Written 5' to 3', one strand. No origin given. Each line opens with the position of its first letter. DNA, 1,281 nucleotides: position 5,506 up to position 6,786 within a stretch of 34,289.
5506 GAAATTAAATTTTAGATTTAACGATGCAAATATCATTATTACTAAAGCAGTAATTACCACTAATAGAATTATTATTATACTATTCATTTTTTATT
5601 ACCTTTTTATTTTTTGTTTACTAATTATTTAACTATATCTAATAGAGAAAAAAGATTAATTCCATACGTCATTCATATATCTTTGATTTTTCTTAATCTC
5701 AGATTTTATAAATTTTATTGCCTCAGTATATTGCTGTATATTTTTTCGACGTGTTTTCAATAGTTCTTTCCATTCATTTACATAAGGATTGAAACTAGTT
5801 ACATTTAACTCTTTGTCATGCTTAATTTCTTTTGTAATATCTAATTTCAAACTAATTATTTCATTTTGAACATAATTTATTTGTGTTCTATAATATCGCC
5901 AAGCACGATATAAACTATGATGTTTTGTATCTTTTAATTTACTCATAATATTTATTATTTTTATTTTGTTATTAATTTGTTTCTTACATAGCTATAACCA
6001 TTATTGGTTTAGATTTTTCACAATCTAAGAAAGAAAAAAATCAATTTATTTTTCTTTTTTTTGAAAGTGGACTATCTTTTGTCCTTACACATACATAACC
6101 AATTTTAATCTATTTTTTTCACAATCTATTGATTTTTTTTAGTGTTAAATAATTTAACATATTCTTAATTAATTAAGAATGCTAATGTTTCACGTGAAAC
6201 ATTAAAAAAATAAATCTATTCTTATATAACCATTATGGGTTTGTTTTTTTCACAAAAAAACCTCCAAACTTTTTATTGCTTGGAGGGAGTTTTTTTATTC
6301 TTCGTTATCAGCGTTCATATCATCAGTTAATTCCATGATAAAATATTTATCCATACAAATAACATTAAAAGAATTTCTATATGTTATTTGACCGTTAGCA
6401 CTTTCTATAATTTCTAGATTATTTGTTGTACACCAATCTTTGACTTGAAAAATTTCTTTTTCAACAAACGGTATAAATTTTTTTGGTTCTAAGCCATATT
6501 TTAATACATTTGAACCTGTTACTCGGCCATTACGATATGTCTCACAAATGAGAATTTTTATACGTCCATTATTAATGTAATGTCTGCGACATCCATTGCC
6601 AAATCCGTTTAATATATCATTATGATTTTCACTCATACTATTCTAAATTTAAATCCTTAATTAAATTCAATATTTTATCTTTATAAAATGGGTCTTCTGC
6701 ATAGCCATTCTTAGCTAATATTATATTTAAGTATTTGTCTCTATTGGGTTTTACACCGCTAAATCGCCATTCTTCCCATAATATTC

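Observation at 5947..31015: About 45 copies of one promoter-like element make almost every small ORF its own terminator-promoter cassette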

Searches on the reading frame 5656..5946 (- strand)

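Call 90: search_protein_families(library=pfam, proteins=[window:5656-5946:-], max_evalue=0.05)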
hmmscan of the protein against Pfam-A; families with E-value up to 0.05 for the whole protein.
window:5656-5946:- (96 aa): 4 families
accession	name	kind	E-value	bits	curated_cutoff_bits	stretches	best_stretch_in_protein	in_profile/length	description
PF21087.2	Glyco_hydro_134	-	0.0061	17.4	27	1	33-93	75-140/148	Glycosyl hydrolase family 134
PF23735.1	KIF9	-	0.012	16.2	31.9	0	55-89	19-53/140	Kinesin-like protein KIF9 domain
PF01540.21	Lipoprotein_7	-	0.017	16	24.1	1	38-80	62-104/112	Adhesin lipoprotein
PF06785.16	UPF0242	-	0.017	15.6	33.5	1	8-92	98-174/194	Uncharacterised protein family (UPF0242) N-terminus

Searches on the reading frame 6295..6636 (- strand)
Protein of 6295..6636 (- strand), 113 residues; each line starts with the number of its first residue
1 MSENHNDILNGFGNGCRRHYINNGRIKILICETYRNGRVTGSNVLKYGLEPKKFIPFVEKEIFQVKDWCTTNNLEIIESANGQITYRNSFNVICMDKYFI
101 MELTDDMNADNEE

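Call 90: search_protein_families(library=pfam, proteins=[window:6295-6636:-], max_evalue=0.05)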
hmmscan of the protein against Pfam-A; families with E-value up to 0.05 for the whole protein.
window:6295-6636:- (113 aa): 1 family
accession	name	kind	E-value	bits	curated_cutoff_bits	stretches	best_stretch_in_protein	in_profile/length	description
PF25651.1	Baculo_P15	-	0.027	15.2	27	1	44-92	55-103/120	Baculovirus putative 15 kDa capsid protein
